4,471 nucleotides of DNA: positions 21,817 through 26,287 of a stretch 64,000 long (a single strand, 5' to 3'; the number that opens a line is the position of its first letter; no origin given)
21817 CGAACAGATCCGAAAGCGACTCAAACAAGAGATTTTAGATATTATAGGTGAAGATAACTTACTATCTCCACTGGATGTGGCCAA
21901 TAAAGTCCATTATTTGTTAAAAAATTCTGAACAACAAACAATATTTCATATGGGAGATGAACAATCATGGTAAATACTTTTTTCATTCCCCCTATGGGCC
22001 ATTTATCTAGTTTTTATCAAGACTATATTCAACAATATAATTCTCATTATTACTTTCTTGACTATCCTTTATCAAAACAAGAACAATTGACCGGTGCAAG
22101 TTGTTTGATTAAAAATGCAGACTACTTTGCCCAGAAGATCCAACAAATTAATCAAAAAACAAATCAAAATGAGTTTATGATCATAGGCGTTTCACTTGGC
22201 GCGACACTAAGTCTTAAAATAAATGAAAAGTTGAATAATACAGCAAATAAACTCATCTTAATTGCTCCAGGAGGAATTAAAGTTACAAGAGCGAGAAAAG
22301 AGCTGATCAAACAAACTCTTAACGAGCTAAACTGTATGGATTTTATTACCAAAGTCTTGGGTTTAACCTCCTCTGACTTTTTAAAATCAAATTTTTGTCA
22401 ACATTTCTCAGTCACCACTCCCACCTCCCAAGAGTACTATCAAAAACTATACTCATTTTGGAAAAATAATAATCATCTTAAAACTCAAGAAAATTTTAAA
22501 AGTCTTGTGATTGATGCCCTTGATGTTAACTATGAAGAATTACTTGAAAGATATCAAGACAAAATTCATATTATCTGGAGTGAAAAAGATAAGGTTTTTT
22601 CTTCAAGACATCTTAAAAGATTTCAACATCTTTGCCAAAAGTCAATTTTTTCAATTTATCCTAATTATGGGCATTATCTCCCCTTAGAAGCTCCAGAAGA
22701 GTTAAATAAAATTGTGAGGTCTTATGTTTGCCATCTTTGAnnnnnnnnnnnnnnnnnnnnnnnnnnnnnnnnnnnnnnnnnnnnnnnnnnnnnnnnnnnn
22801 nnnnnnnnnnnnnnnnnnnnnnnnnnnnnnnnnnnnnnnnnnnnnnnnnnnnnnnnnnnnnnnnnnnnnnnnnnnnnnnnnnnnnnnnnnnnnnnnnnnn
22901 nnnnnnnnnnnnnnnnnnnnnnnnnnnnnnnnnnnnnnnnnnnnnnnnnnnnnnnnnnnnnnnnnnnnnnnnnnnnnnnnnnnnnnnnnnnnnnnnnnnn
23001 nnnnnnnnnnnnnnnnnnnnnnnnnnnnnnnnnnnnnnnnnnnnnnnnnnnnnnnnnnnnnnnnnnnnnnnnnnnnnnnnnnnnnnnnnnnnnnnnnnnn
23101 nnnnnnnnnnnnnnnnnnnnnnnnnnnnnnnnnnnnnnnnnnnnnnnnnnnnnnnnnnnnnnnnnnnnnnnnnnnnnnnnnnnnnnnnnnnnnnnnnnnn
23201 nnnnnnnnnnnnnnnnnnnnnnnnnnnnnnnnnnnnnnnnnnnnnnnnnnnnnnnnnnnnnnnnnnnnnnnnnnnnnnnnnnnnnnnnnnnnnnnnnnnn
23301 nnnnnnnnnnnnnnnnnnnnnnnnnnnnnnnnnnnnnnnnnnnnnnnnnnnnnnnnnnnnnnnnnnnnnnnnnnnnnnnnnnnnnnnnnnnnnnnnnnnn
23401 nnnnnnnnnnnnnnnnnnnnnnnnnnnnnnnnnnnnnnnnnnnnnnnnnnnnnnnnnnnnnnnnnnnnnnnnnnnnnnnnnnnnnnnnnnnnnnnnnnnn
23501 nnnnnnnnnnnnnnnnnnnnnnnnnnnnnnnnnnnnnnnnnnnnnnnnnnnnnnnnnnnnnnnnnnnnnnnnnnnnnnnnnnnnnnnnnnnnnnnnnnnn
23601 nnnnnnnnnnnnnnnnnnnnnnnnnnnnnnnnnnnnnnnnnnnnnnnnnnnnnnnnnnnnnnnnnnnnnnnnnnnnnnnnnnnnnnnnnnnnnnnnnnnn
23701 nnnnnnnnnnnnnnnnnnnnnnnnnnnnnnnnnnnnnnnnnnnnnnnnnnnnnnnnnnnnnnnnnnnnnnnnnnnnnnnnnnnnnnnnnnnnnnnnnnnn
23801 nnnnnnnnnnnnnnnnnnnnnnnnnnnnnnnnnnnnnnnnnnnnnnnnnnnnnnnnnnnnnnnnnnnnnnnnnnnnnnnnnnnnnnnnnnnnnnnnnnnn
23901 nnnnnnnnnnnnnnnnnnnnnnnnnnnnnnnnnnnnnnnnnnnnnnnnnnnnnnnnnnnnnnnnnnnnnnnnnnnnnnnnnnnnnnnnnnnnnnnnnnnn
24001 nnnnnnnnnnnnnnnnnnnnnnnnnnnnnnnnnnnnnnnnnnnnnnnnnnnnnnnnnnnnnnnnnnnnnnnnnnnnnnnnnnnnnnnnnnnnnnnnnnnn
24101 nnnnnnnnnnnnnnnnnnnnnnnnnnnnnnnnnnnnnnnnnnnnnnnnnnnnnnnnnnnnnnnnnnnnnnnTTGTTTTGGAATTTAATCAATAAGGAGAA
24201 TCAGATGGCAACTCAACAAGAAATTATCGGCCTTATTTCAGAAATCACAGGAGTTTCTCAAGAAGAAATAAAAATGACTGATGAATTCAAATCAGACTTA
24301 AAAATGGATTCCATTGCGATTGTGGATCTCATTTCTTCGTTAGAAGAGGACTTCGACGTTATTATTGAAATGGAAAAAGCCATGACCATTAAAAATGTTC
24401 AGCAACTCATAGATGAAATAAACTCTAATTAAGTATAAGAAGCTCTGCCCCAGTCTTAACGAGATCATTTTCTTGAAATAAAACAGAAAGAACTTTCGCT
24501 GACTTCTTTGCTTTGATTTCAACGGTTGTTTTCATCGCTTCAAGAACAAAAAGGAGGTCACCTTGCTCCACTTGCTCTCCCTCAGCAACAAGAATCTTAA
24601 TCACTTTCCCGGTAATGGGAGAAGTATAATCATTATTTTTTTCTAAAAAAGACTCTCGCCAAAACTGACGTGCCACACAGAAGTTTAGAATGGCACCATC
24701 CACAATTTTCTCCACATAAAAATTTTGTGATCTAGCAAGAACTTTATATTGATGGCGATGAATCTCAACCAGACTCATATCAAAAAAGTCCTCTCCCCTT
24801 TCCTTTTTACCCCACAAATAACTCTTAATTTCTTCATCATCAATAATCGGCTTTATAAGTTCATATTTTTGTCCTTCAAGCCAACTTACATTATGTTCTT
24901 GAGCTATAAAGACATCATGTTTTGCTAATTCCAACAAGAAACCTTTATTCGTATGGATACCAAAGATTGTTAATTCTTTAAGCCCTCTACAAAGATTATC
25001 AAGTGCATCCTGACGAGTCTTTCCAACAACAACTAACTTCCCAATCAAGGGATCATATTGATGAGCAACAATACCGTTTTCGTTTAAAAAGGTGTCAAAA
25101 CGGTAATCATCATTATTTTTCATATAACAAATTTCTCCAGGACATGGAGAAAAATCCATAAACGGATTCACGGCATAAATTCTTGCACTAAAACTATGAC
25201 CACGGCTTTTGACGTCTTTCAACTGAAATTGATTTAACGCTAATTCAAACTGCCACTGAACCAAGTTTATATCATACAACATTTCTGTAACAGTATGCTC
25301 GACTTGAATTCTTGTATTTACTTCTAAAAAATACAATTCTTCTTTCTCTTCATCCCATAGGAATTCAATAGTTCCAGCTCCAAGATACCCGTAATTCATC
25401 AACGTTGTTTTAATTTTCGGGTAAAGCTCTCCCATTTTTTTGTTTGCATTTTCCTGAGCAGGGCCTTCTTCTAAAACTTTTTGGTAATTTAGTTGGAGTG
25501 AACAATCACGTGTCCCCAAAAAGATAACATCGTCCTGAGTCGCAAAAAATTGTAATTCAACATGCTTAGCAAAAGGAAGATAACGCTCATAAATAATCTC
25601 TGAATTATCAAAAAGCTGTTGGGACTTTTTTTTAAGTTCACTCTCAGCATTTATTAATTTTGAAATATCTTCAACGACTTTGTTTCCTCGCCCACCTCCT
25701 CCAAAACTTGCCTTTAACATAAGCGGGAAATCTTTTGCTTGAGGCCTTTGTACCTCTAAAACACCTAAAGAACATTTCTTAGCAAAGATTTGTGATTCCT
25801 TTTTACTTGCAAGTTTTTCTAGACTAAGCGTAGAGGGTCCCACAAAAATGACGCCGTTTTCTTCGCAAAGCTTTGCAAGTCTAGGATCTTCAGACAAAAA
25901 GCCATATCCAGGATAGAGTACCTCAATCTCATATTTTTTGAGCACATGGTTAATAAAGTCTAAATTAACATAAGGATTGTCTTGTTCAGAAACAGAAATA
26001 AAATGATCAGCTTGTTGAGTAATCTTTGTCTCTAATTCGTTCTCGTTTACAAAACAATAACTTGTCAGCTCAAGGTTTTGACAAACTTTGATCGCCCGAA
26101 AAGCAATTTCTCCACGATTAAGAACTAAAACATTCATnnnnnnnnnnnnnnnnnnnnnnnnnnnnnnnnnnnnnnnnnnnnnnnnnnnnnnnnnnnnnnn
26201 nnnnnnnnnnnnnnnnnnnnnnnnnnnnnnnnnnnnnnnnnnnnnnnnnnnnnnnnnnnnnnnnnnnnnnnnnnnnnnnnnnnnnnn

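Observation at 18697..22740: OleC-like ligase + KASIII + SDR + alpha/beta hydrolase: a non-orthologous replica of the OleABCD / beta-lactone enzyme set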

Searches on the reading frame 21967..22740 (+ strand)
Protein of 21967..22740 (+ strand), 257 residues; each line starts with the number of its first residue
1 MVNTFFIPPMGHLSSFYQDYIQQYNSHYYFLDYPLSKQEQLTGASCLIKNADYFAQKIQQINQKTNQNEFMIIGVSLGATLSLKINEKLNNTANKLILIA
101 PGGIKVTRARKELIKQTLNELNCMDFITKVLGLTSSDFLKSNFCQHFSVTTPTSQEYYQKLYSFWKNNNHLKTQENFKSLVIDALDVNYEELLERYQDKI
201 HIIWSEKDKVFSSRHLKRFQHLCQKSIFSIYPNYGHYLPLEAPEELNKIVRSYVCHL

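Call 4: search_protein_families(library=pfam, proteins=[window:21967-22740:+], max_evalue=0.01)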
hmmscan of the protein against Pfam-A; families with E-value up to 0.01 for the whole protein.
window:21967-22740:+ (257 aa): 6 families
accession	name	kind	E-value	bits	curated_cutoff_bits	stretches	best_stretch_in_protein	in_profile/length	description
PF00561.26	Abhydrolase_1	-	2.3e-08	34.4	25.8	1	52-243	53-245/245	alpha/beta hydrolase fold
PF10230.15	LIDHydrolase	-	1.5e-06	28.5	27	1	54-229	71-251/262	Lipid-droplet associated hydrolase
PF12146.15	Hydrolase_4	-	0.00021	21.1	27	1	49-241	60-237/239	Serine aminopeptidase, S33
PF08840.17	BAAT_C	-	0.0017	18.9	20.9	0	52-238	4-160/210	BAAT / Acyl-CoA thioester hydrolase C terminal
PF23440.1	BROMI_C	-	0.0078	15.7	25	1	166-239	25-94/432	Broad-minded protein Rab TBC domain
PF12697.13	Abhydrolase_6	-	0.0093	17.1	26.3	0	51-247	52-215/217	Alpha/beta hydrolase family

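Call 5: search_protein_families(library=ncbifam, proteins=[window:21967-22740:+], max_evalue=0.01)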
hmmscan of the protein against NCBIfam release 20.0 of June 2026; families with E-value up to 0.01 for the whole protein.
window:21967-22740:+ (257 aa): 10 families
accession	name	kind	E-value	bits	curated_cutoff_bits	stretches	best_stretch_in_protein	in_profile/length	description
NF011457.0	PRK14875.1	equivalog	7.8e-08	31.7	307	1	51-253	181-368/372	acetoin dehydrogenase dihydrolipoyllysine-residue acetyltransferase subunit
TIGR03695.1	menH_SHCHC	equivalog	2.8e-07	30.3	208.55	1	47-252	49-249/252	2-succinyl-6-hydroxy-2,4-cyclohexadiene-1-carboxylate synthase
NF050089.1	i_nPHAscl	equivalog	1.8e-06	27.3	300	1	49-253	65-287/288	intracellular short-chain-length polyhydroxyalkanoate depolymerase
NF052614.1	AB_fold_OlsI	equivalog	3e-06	26.9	385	1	52-254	72-255/272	ornithine lipid biosynthesis O-acyltransferase OlsI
NF058580.1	lipase_V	equivalog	3.3e-06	26.9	300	0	18-118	46-134/230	EstV family lipase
NF045632.1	hydroxlase_HsaD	equivalog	9.3e-06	24.8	400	1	53-254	89-288/290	4,5:9,10-diseco-3-hydroxy-5,9,17-trioxoandrosta-1(10),2-diene-4-oate hydrolase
NF051488.1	bifunc_PcaDC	exception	0.00033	19.9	390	0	186-253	182-249/375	bifunctional 3-oxoadipate enol-lactonase/4-carboxymuconolactone decarboxylase PcaDC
TIGR03343.1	biphenyl_bphD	equivalog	0.00042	19.6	462.15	1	68-254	101-280/282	2-hydroxy-6-oxo-6-phenylhexa-2,4-dienoate hydrolase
TIGR01250.1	pro_imino_pep_2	subfamily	0.00069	19.3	167.65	0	50-94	78-122/288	proline iminopeptidase-family hydrolase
TIGR03611.1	RutD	equivalog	0.0033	16.8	238.5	0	6-100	18-112/258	pyrimidine utilization protein D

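Call 29: search_solved_structures(query=window:21967-22740:+, max_evalue=0.1)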
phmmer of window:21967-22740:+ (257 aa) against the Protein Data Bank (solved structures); distinct sequences matched with E-value up to 0.1: 3.
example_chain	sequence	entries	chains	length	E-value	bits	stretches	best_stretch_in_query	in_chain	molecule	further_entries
5ng7_A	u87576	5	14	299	0.0016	21.4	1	55-254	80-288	epoxide hydrolase | Alpha/beta epoxide hydrolase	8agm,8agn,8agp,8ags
7ots_A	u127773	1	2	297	0.0052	19.7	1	50-254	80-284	Monoacylglycerol lipase ABHD6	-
10xn_A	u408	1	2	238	0.026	17.5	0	191-251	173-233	Triacylglycerol lipase related protein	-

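Call 59: find_homologous_proteins(query=window:21967-22737:+, max_evalue=0.00001)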
Query window:21967-22737:+ (257 aa): 6 proteins with E <= 0.00001 among 580 candidates.
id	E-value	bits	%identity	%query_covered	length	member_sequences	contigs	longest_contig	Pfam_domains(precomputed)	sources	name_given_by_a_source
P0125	1.5e-169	580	100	100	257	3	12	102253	PF10230.16,PF00561.27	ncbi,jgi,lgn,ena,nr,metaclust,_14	ncbi:MAG: hypothetical protein CME66_10085 [Halobacteriovoraceae bacterium]|jgi:pimeloyl-ACP methyl 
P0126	1.8e-62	229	46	100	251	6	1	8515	PF10230.16,PF00561.27,PF12146.16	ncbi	-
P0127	1.8e-57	213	46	99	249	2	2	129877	PF12697.14,PF00561.27,PF00975.27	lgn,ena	-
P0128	3.3e-54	202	43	100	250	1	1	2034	PF00561.27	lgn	-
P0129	9.2e-50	188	40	96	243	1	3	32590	PF00561.27,PF12146.16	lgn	-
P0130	1.8e-33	134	37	94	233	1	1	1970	PF12697.14,PF00561.27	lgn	-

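Call 80: predict_structure(alignment_id=A3)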
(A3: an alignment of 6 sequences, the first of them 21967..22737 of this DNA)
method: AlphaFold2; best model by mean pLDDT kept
length: 257 residues; sequences in the alignment: 6
mean_pLDDT: 87.7   pTM: 0.87
mean pLDDT of the five models: 87.7, 87.1, 85.2, 85.0, 84.5
residues with pLDDT >= 90: 136; 70-90: 106; 50-70: 15; < 50: 0
segments of 3 or more residues with pLDDT < 50: none
pLDDT, mean of each block of 10 residues (from residue 1): 91 86 79 70 69 94 90 93 95 95 79 86 92 94 92 93 89 85 85 94 88 87 94 90 88 78
secondary structure, 60 per line:
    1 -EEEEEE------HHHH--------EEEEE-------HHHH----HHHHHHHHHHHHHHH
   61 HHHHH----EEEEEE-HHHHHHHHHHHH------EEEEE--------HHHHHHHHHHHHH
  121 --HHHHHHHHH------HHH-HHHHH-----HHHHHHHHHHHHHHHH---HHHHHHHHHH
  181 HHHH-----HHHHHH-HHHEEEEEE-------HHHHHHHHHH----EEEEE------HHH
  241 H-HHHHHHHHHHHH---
elements in order: E2-7 H14-17 E26-30 H38-41 H46-65 E70-75 H77-88 E95-99 H108-120 H123-131 H142-146 H152-167 H171-184 H190-195 E200-205 H213-222 E227-231 H238-241 H243-254

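Call 83: fold_search(model_id=the predicted structure, library=pdb)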
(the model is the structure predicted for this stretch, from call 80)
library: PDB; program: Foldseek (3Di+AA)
matches with E <= 10: 1839; with E <= 0.001: 994
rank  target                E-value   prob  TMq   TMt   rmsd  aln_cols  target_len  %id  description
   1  8ooh_B                8.4e-11  1.00  0.67  0.62   4.7       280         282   15  Cryo-EM map of the focused refinement of the subfamily III haloalkane dehalogenase from Haloferax mediterranei dimer f (released 2023-10-11)
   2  8ooh_A                1.2e-10  1.00  0.66  0.61   4.7       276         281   15  Cryo-EM map of the focused refinement of the subfamily III haloalkane dehalogenase from Haloferax mediterranei dimer f (released 2023-10-11)
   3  7tvw                  3.0e-10  1.00  0.69  0.67   4.5       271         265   13  Crystal structure of Arabidopsis thaliana DLK2 (released 2022-09-28)
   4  4ns4                  5.0e-10  1.00  0.63  0.60   5.1       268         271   14  Crystal structure of cold-active estarase from Psychrobacter cryohalolentis K5T (released 2015-01-07)
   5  6azb_A                5.3e-10  1.00  0.68  0.66   4.6       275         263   11  Crystal structure of Physcomitrella patens KAI2-like E (released 2019-02-06)
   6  1wpr_A                7.0e-10  1.00  0.72  0.69   4.4       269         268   14  Crystal structure of RsbQ inhibited by PMSF (released 2005-02-01)
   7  4dnq_C                9.4e-10  1.00  0.65  0.64   4.4       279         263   11  Crystal Structure of DAD2 S96A mutant (released 2012-11-14)
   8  4dnq_A                9.9e-10  1.00  0.68  0.67   4.4       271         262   12  Crystal Structure of DAD2 S96A mutant (released 2012-11-14)
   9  5z7w_A                1.1e-09  1.00  0.67  0.64   4.4       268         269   12  Crystal structure of Striga hermonthica HTL1 (ShHTL1) (released 2018-08-29)
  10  7ots_B                1.2e-09  1.00  0.64  0.59   5.5       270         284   16  Crystal structure of human Monoacylglycerol Lipase ABHD6 in complex with oleic acid and octyl glucoside (released 2021-06-23)
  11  1wom_B                1.3e-09  1.00  0.70  0.67   4.6       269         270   12  Crystal structure of RsbQ (released 2005-02-01)
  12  7dq9_A                1.8e-09  1.00  0.75  0.73   3.9       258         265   15  Crystal structure of a type-A feruloyl esterase from gut Alistipes shahii (released 2021-12-22)
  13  3qvm_A                2.0e-09  1.00  0.69  0.66   4.6       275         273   13  The structure of olei00960, a hydrolase from Oleispira antarctica (released 2011-04-13)
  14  1iun_A                2.0e-09  1.00  0.64  0.61   5.3       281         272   15  meta-Cleavage product hydrolase from Pseudomonas fluorescens IP01 (CumD) S103A mutant hexagonal (released 2002-09-18)
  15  1wom_A                2.1e-09  1.00  0.69  0.66   4.7       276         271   12  Crystal structure of RsbQ (released 2005-02-01)
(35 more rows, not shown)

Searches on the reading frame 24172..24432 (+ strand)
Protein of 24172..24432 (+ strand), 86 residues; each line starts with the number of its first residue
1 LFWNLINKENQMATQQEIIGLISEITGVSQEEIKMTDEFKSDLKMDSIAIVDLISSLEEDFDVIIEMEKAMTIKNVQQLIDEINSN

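Call 4: search_protein_families(library=pfam, proteins=[window:24172-24432:+], max_evalue=0.01)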
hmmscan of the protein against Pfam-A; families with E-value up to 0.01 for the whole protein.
window:24172-24432:+ (86 aa): 2 families
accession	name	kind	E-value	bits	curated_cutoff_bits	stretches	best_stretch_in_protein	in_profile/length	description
PF00550.31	PP-binding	-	1.2e-12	48.3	20.8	1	16-82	1-66/67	Phosphopantetheine attachment site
PF16007.11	DUF4777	-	0.0027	18.3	34.4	0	9-34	16-41/66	Domain of unknown function (DUF4777)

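Call 5: search_protein_families(library=ncbifam, proteins=[window:24172-24432:+], max_evalue=0.01)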
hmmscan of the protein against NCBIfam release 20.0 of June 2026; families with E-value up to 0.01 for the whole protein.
window:24172-24432:+ (86 aa): 13 families
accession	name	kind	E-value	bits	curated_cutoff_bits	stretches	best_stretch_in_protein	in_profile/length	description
NF002148.0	PRK00982.1-2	subfamily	4.1e-14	52.2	71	1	11-85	2-76/79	acyl carrier protein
TIGR00517.1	acyl_carrier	equivalog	1.5e-13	50.4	70.45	1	13-86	3-76/77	acyl carrier protein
NF002149.0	PRK00982.1-3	equivalog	3.8e-12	46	106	1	16-86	6-76/78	acyl carrier protein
NF002150.0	PRK00982.1-4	subfamily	7.6e-12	45.3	66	1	12-84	4-76/80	acyl carrier protein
NF002147.0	PRK00982.1-1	equivalog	6.2e-10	38.8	84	1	15-84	5-78/83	acyl carrier protein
NF040636.1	AcpM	exception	7.9e-08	32.2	146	1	16-83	8-75/93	meromycolate extension acyl carrier protein AcpM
NF002151.0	PRK00982.1-5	equivalog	9.8e-08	32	92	1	20-84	10-74/78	acyl carrier protein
NF058660.1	cispen_ACP_AmcB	equivalog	3.1e-06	27.3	80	1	27-83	17-78/80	cispentacin biosynthesis acyl carrier protein AmcB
NF009104.0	PRK12449.1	equivalog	4.2e-06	26.6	70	1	17-83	9-75/80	acyl carrier protein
NF003757.0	PRK05350.1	equivalog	1.6e-05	25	65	1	13-84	6-77/83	acyl carrier protein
NF005079.0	PRK06508.1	equivalog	0.00042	20.6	83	1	13-71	3-61/93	acyl carrier protein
NF005798.0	PRK07639.1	equivalog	0.0056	17.1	100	0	32-69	25-62/91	petrobactin biosynthesis protein AsbD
NF006031.0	PRK08172.1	equivalog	0.006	17.2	76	1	22-75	13-66/82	acyl carrier protein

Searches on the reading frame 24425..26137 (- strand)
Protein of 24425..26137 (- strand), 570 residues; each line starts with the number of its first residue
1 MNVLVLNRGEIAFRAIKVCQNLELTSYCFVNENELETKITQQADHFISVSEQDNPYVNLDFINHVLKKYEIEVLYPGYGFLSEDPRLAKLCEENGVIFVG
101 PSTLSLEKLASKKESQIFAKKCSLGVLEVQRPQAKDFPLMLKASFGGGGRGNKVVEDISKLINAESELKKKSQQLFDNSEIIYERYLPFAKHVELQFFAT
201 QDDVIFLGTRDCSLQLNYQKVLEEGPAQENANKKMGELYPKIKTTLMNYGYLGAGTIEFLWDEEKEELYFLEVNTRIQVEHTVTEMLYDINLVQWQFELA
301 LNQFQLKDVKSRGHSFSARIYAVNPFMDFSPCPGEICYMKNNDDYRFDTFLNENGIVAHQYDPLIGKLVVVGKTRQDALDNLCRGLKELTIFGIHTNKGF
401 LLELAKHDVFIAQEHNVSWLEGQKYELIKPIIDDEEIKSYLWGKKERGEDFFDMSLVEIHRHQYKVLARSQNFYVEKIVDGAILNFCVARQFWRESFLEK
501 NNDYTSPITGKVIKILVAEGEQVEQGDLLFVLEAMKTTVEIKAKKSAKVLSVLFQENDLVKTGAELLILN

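Call 7: search_protein_families(library=pfam, proteins=[window:24425-26137:-], max_evalue=0.001)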
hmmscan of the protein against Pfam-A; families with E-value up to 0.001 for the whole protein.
window:24425-26137:- (570 aa): 5 families
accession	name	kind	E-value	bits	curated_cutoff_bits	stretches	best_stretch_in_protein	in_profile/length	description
PF02786.22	CPSase_L_D2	-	1.2e-39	136.4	19.8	1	135-303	37-206/211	Carbamoyl-phosphate synthase L chain, ATP binding domain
PF00289.28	Biotin_carb_N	-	3.1e-26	92.4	25.5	1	2-103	4-107/110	Biotin carboxylase, N-terminal domain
PF02785.25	Biotin_carb_C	-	4.5e-24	85.1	32.4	1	318-421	2-107/108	Biotin carboxylase C-terminal domain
PF00364.28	Biotin_lipoyl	-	1.8e-12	47.3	22.1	1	505-568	4-72/73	Biotin-requiring enzyme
PF13533.13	Biotin_lipoyl_2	-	5.8e-09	36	29.8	1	506-533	5-32/32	Biotin-lipoyl like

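Call 34: search_protein_families(library=ncbifam, proteins=[window:24425-26137:-], max_evalue=0.001)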
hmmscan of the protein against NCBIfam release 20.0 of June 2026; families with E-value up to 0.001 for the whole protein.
window:24425-26137:- (570 aa): 30 families (the best 25 are shown)
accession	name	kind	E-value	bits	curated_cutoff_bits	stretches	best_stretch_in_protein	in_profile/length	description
TIGR02712.1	urea_carbox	equivalog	2.2e-110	370.2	1303.85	2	2-426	3-445/1201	urea carboxylase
NF009554.0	PRK12999.1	equivalog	4.1e-105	352.7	965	2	2-424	7-456/1147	pyruvate carboxylase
NF006367.0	PRK08591.1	subfamily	5.7e-97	325.3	597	1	2-424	4-445/451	acetyl-CoA carboxylase biotin carboxylase subunit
NF006406.0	PRK08654.1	equivalog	3.3e-89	299.7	739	1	2-427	4-446/499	acetyl-CoA carboxylase biotin carboxylase subunit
NF004085.0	PRK05586.1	equivalog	4.4e-87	292.8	723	1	2-422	4-443/448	acetyl-CoA carboxylase biotin carboxylase subunit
TIGR00514.1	accC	equivalog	3.1e-86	290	626.5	1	3-423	5-444/449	acetyl-CoA carboxylase biotin carboxylase subunit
TIGR01235.1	pyruv_carbox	equivalog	7.6e-86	288.6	1114.45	2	3-421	2-449/1143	pyruvate carboxylase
NF009471.0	PRK12833.1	equivalog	2.6e-82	276.9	686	1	2-421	7-445/467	acetyl-CoA carboxylase biotin carboxylase subunit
NF006286.0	PRK08462.1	equivalog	1e-79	268.5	740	1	2-421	6-442/445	acetyl-CoA carboxylase biotin carboxylase subunit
NF006287.0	PRK08463.1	equivalog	9.9e-74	248.9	775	1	3-434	5-455/479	acetyl-CoA carboxylase subunit A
NF005525.0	PRK07178.1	equivalog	6.3e-70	236.1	768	1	2-429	4-447/471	acetyl-CoA carboxylase biotin carboxylase subunit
NF010643.0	PRK14040.1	subfamily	3.1e-14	52.4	892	1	462-569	480-594/595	oxaloacetate decarboxylase subunit alpha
NF004173.0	PRK05641.1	equivalog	2.7e-13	50.7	199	1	501-567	84-150/153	putative acetyl-CoA carboxylase biotin carboxyl carrier protein subunit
NF006761.0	PRK09282.1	domain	9.6e-13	47.4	402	1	496-569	516-589/591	pyruvate carboxylase subunit B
NF005117.0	PRK06549.1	equivalog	6.9e-11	42.9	159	1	503-567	63-127/130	acetyl-CoA carboxylase biotin carboxyl carrier protein subunit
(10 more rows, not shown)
